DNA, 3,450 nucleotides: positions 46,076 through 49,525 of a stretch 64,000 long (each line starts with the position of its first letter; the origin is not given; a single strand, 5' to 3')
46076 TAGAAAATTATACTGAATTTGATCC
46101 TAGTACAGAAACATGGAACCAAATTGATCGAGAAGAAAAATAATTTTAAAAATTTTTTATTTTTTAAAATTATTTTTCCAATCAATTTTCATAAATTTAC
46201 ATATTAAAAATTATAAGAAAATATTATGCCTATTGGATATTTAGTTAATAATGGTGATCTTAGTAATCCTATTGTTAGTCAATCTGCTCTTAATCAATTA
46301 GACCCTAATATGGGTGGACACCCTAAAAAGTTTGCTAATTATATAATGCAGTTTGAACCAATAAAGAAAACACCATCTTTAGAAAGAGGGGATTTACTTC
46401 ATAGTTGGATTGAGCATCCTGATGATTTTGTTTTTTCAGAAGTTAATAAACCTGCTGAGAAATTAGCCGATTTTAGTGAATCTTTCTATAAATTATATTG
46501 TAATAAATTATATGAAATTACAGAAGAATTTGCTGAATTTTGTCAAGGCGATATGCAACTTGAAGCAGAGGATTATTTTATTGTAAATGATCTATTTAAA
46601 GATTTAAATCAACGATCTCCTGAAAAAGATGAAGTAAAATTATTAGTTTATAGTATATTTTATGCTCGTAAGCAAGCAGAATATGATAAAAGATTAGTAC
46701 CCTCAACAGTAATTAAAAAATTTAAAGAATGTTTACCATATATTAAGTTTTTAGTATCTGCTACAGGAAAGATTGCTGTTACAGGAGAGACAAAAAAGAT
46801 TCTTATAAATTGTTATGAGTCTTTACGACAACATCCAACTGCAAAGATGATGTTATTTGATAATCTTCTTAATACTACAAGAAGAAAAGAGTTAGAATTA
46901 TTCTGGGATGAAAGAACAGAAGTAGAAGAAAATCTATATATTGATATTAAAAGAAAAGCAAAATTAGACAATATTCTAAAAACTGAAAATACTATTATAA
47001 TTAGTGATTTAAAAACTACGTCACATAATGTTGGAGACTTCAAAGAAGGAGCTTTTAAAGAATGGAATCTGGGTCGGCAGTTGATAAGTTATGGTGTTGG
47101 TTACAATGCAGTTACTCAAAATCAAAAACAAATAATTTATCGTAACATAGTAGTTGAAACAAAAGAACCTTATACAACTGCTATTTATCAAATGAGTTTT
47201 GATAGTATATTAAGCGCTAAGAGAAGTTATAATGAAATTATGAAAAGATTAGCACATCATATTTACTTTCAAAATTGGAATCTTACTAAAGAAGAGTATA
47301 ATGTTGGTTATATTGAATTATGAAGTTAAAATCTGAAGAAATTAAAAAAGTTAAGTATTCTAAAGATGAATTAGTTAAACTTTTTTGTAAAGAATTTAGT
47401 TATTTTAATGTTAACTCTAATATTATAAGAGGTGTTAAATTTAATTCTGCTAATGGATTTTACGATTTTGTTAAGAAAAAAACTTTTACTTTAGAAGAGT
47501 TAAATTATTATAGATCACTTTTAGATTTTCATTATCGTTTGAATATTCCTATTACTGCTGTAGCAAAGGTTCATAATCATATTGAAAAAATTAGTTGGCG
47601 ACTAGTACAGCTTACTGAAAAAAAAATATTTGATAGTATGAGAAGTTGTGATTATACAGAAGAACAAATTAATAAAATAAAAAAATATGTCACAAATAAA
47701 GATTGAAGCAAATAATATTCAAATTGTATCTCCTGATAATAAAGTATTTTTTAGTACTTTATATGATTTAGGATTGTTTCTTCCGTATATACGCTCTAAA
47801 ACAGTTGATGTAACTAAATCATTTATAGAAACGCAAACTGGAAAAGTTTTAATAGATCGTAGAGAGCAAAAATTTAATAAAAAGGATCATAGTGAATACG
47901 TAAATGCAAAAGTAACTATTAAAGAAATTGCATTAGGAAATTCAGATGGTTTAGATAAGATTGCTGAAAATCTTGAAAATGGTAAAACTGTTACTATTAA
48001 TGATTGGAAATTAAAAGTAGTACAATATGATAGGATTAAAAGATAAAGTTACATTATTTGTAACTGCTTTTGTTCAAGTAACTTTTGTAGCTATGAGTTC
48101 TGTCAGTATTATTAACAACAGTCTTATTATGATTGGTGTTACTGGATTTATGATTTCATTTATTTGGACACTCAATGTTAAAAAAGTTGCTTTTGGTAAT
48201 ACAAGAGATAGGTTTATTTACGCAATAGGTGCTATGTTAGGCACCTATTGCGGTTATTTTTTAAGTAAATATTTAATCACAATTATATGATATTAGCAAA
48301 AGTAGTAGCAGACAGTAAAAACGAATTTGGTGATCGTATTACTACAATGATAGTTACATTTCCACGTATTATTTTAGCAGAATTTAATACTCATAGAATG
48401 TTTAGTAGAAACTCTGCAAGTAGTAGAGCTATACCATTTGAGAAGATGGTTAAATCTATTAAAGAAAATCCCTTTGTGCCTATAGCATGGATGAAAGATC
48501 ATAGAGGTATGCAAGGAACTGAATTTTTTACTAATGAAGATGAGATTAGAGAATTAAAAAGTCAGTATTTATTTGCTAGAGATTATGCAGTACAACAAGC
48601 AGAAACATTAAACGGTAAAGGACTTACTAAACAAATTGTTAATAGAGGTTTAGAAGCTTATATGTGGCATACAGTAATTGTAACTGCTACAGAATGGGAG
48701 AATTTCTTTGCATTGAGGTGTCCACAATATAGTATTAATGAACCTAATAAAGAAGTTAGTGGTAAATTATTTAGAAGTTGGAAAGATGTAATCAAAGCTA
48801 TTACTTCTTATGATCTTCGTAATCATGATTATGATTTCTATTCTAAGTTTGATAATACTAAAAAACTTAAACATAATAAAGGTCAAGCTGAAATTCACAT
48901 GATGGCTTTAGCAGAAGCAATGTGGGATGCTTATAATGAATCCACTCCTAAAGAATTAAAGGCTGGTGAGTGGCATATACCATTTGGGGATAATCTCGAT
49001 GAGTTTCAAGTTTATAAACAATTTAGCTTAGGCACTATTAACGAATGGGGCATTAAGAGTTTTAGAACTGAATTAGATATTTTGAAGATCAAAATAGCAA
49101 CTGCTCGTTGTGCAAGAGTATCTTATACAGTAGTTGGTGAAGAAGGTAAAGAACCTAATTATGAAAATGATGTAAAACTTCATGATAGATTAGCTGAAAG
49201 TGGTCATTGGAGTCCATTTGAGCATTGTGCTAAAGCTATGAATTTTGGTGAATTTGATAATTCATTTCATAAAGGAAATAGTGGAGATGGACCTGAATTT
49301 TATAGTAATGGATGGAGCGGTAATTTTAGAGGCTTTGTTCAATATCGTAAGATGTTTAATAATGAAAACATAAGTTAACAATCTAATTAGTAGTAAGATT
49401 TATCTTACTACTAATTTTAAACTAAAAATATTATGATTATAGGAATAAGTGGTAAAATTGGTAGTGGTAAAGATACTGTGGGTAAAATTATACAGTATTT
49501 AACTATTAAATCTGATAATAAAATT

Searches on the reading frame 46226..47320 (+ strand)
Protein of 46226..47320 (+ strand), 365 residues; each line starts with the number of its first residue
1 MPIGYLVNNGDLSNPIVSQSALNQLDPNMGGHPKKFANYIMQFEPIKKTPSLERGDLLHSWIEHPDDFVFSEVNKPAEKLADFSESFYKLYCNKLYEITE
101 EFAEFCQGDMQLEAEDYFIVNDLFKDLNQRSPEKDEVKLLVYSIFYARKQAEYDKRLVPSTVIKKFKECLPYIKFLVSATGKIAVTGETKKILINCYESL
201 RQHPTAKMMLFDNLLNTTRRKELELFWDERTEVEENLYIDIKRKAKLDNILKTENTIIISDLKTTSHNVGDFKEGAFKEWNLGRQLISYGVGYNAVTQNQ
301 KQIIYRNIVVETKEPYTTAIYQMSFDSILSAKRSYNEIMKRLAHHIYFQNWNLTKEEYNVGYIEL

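Call 32: search_protein_families(library=phrogs, proteins=[window:46226-47320:+], max_evalue=0.001)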
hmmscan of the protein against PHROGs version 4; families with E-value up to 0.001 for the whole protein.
window:46226-47320:+ (365 aa): 1 family
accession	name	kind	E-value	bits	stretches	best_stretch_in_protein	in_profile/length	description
phrog_412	-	DNA, RNA and nucleotide metabolism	6.1e-16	59.7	1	17-352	158-391/440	exonuclease VIII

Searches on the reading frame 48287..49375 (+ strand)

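Call 32: search_protein_families(library=phrogs, proteins=[window:48287-49375:+], max_evalue=0.001)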
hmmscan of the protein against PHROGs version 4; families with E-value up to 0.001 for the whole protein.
window:48287-49375:+ (363 aa): 1 family
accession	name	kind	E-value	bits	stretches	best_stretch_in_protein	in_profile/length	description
phrog_85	-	DNA, RNA and nucleotide metabolism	6.8e-63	214.4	2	196-362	555-704/866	thymidylate synthase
